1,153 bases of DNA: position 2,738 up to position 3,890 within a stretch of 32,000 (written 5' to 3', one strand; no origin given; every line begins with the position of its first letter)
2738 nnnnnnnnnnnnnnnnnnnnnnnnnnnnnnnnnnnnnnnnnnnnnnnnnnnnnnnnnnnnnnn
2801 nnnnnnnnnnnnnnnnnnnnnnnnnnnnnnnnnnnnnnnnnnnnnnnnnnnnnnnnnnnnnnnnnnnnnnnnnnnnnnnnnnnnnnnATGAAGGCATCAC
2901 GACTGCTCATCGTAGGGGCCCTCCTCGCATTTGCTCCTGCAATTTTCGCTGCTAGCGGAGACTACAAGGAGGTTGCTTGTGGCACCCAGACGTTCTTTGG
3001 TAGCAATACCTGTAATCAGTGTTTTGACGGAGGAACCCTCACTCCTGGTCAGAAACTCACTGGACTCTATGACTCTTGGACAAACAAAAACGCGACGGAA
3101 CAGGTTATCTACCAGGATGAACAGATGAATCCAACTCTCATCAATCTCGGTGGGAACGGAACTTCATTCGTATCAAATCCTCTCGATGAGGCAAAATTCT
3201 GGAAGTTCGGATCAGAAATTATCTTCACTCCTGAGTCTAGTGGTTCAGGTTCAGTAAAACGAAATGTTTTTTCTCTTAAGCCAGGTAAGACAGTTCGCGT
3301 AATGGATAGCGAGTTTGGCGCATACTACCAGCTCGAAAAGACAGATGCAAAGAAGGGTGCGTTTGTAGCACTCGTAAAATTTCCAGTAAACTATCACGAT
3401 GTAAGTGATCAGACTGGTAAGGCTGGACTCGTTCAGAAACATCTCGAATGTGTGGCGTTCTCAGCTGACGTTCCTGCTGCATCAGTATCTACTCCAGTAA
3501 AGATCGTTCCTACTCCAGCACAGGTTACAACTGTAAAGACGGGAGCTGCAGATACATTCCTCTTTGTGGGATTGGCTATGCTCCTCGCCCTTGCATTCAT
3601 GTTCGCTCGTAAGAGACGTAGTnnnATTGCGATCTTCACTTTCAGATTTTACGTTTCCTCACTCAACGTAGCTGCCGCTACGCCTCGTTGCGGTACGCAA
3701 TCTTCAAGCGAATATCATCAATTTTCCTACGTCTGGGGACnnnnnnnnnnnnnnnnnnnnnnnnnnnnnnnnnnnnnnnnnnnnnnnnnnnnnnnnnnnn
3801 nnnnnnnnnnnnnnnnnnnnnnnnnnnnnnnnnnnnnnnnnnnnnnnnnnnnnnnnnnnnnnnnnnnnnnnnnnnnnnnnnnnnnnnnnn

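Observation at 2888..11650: Cluster of giant or orphan surface proteins: a candidate host/prey-interaction module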

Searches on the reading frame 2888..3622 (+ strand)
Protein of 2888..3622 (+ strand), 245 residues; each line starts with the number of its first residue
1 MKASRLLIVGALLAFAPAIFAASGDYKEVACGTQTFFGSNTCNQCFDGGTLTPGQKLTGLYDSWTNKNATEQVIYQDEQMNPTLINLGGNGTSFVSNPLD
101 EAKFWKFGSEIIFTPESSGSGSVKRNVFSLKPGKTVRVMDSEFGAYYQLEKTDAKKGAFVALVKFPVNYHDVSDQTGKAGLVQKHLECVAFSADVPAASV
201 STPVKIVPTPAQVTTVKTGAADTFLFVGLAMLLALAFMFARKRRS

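Call 6: search_protein_families(library=pfam, proteins=[window:2888-3622:+], max_evalue=1)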
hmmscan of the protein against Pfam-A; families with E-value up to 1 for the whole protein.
seq(245 aa): 2 families
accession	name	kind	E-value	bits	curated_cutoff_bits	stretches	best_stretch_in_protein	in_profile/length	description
PF23060.1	CUB_M02D8_5_1st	-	0.11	12.9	27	0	185-229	54-98/107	M02D8_5-like, first CUB domain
PF10880.13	DUF2673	-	0.23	12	20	0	184-221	6-38/82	Protein of unknown function (DUF2673)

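Call 7: search_protein_families(library=ncbifam, proteins=[window:2888-3622:+], max_evalue=1)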
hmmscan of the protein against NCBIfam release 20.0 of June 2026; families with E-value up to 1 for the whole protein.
seq(245 aa): 2 families
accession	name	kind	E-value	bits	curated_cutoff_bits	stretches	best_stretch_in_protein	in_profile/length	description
TIGR01167.1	LPXTG_anchor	domain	0.014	16.1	15.9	1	218-244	5-32/34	LPXTG cell wall anchor domain-containing protein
NF033846.1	Rumino_NPXTG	domain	0.23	11.8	23.5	1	217-242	3-29/30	NPXTG-anchored protein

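Call 31: find_homologous_proteins(query=window:2888-3622:+, max_evalue=0.001)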
Query window:2888-3622:+ (245 aa): 33 proteins with E <= 0.001 among 822 candidates.
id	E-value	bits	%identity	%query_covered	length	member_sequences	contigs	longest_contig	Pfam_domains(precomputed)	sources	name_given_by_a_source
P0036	3.6e-159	546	100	100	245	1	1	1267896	-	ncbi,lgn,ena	-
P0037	1.7e-140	485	87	100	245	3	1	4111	-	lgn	-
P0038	5.8e-125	434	77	100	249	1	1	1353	-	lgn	-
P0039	2.9e-100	353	64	93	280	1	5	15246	-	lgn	-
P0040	7.5e-97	342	63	100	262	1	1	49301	-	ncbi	-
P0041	3.5e-96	340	65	100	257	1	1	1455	-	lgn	-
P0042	7.9e-92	325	62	100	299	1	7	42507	-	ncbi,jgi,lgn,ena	jgi:LPXTG-motif cell wall-anchored protein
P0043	8.1e-87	309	59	100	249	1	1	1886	-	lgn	-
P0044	3.3e-85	304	57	100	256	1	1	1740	-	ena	-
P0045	1.7e-84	301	57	93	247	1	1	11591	-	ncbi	-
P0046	3.0e-75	271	53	100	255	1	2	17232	-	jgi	jgi:LPXTG-motif cell wall-anchored protein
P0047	6.1e-73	264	53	100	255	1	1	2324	-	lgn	-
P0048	8.6e-73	263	55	91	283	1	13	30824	-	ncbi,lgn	-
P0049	1.6e-72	262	52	100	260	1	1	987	-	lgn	-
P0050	3.5e-71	258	51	100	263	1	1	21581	-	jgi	jgi:hypothetical protein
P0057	2.0e-67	245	49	100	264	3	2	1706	-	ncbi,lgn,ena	-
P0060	1.8e-56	210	57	71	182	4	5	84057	-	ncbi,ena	-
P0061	1.0e-55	207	46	89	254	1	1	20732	-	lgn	-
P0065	2.1e-48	183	40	90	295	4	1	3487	-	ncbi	-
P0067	5.6e-45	172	38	93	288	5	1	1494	-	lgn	-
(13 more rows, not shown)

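Call 32: list_cluster_members(proteins=[P0001, window:2888-3622:+])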
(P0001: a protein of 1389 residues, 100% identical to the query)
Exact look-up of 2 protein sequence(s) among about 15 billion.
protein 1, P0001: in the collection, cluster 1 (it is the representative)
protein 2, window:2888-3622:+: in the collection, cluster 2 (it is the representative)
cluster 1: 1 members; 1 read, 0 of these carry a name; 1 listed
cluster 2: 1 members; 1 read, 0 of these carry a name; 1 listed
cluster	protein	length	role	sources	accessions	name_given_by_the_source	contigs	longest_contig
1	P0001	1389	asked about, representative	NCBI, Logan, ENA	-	-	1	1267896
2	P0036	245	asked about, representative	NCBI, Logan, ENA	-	-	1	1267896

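Call 33: find_encoding_contigs(protein=P0040, flank=10000, max_places=1)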
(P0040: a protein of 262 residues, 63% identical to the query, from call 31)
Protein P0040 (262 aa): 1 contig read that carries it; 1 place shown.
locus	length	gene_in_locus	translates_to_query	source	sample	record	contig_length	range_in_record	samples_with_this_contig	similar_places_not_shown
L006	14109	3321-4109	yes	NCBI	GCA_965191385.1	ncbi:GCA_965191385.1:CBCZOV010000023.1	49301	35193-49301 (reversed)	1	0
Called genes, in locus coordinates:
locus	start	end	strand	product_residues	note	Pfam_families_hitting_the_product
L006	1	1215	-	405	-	?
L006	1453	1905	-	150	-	PF02559:CarD_TRCF_RID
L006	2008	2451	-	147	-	-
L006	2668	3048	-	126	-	PF01765:RRF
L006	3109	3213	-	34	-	-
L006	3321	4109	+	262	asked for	-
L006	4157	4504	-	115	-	-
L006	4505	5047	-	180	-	-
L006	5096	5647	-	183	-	-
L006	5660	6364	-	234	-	-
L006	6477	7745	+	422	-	-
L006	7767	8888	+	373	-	-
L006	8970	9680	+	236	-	-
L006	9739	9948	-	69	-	-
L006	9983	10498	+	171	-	-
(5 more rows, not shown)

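Call 34: find_encoding_contigs(protein=P0042, flank=10000, max_places=1)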
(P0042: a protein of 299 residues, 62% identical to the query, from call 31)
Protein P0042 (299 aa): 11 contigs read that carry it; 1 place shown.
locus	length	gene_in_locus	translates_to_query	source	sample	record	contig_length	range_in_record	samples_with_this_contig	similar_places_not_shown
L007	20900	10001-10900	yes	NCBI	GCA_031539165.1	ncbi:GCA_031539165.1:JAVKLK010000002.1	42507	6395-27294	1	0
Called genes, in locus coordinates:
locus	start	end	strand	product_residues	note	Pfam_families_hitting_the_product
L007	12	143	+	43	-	-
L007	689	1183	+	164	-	-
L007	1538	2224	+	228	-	-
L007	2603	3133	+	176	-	-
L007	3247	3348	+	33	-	-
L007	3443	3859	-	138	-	-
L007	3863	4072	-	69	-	PF01746:tRNA_m1G_MT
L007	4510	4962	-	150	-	-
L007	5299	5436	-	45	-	-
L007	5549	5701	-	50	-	-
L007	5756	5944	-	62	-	-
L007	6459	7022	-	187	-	PF03461:TRCF (weak)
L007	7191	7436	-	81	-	PF00271:Helicase_C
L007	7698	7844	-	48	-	-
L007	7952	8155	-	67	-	-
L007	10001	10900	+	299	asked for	-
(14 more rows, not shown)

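Call 35: find_encoding_contigs(protein=P0060, flank=10000, max_places=1)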
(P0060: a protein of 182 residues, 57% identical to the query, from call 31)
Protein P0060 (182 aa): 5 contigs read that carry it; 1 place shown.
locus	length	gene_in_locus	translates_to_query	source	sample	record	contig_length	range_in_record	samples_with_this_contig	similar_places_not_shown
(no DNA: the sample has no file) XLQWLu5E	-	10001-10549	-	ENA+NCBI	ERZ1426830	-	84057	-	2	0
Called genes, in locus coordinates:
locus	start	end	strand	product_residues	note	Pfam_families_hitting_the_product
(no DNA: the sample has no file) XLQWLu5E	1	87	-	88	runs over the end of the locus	-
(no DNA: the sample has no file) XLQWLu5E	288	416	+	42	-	-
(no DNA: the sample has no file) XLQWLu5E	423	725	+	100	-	-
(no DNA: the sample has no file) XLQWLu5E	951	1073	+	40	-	-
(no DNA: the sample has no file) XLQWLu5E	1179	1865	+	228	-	-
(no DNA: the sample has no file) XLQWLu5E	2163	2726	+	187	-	-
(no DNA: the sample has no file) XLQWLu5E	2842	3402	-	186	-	PF17032:Zn_ribbon_15 (faint), PF12773:DZR, PF13240:Zn_Ribbon_1 (faint)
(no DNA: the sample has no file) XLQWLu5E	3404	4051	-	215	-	PF01746:tRNA_m1G_MT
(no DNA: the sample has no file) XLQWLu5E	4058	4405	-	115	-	-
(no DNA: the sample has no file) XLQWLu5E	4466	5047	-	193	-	PF00254:FKBP_C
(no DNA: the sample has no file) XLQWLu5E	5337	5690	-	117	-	-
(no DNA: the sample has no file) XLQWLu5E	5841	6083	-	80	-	-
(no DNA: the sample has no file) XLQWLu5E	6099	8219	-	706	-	PF02559:CarD_TRCF_RID, PF00270:DEAD, PF04851:ResIII (weak), PF00271:Helicase_C, PF03461:TRCF (faint)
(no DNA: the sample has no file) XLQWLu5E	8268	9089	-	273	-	PF17757:UvrB_inter (weak)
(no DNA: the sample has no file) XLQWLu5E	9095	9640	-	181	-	PF01765:RRF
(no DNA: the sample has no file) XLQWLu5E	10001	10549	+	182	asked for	-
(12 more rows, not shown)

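Call 46: search_protein_families(library=phrogs, proteins=[window:2888-3622:+], max_evalue=0.1)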
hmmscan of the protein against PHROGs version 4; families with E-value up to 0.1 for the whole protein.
window:2888-3622:+ (245 aa): 0 families

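Call 47: search_protein_families(library=padloc, proteins=[window:2888-3622:+], max_evalue=0.1)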
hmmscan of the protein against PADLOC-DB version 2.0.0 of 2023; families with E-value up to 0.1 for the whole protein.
window:2888-3622:+ (245 aa): 0 families

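Call 81: search_protein_families(library=pfam, alignment_id=A4, max_evalue=0.01)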
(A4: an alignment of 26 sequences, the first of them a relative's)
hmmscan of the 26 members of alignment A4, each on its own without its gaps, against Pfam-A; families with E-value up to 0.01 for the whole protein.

A. member 1, P0036 (245 aa): 0 families

B. families by the number of members that match (of 26 scanned): 1 family
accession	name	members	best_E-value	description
PF24547.1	DUF7601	6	0.00017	Domain of unknown function (DUF7601)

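Call 82: search_protein_families(library=pfam, proteins=[P0036, P0040, P0042, P0046, P0050, P0057, P0061, P0065, P0067, P0048], max_evalue=0.05)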
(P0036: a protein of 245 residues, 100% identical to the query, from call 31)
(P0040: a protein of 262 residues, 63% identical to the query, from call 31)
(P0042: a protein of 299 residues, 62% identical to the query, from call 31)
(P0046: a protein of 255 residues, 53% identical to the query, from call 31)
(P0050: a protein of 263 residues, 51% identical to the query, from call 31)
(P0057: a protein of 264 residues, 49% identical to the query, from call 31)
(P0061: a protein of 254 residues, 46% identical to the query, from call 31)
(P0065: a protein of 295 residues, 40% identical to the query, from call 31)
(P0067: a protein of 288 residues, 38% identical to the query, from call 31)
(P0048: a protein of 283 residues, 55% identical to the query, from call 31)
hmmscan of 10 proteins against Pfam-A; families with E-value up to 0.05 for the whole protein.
P0036 (245 aa): 0 families

P0040 (262 aa): 0 families

P0042 (299 aa): 0 families

P0046 (255 aa): 1 family
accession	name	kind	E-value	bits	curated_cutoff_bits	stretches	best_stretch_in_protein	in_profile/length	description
PF24547.1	DUF7601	-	0.0054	17.7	27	1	122-184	47-101/116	Domain of unknown function (DUF7601)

P0050 (263 aa): 1 family
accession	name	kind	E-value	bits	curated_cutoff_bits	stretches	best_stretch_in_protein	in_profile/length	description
PF24547.1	DUF7601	-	0.0005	21.1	27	1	125-190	43-103/116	Domain of unknown function (DUF7601)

P0057 (264 aa): 1 family
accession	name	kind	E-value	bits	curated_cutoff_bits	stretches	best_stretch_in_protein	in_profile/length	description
PF24547.1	DUF7601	-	0.027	15.5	27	1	128-187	49-103/116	Domain of unknown function (DUF7601)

P0061 (254 aa): 0 families

P0065 (295 aa): 1 family
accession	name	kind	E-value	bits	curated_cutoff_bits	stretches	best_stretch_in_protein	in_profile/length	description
PF21827.1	New_glue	-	0.045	13.9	31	0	6-79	8-66/94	New glue protein family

P0067 (288 aa): 0 families

P0048 (283 aa): 1 family
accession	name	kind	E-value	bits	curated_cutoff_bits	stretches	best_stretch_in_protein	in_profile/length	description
PF24547.1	DUF7601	-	0.025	15.6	27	1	151-201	50-95/116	Domain of unknown function (DUF7601)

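Call 101: search_solved_structures(query=A4, max_evalue=10, show_alignments=2)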
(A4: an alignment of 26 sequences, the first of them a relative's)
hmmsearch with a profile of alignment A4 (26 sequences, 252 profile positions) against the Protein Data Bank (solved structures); distinct sequences matched with E-value up to 10: 0.

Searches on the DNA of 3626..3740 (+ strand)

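Call 89: build_rna_model(alignment_id=A8)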
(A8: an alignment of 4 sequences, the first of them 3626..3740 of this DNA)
Model R1 built from alignment A8 (4 sequences, 115 columns); structure: RNAalifold consensus.
model positions 113; base pairs 28; branch points 0; effective number of sequences 1.46; information 0.59 bits per position. Calibrated on 0.2 Mb of random sequence (short: E-values are rough).
structure used (alignment columns):
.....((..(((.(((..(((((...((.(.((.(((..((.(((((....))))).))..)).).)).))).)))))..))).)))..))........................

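Call 90: search_with_rna_model(model_id=R1, sources=[window, L001, L002, L003, L004, L005, L006, L007, L009], max_evalue=1)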
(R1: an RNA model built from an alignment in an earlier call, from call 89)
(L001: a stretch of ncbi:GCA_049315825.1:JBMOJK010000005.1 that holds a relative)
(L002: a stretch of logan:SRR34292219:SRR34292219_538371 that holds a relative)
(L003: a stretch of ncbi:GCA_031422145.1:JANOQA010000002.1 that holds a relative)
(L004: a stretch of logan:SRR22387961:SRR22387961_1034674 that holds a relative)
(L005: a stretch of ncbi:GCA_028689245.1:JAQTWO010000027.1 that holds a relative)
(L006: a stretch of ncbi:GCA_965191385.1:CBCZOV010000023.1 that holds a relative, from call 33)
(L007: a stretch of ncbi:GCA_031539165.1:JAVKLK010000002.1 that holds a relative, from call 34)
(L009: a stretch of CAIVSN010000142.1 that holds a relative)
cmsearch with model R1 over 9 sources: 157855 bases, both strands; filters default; matches with E-value up to 1: 9.
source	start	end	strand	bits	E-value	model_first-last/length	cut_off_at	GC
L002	8312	8424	+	125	8.9e-29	1-113/113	no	0.49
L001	9746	9858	+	121.3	7.9e-28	1-113/113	no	0.52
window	3626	3739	+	118.7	3.6e-27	1-113/113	no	0.46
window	11500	11610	+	109.7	6.6e-25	1-113/113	no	0.45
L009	7098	7209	+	48.1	2.4e-09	1-113/113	no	0.53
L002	8295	8406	-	34.3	7.2e-06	1-113/113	no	0.49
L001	9734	9837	-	23.8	0.0032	1-113/113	no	0.51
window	3614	3721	-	22.8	0.0056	1-113/113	no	0.44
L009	18363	18465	-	14.7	0.61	1-113/113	no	0.6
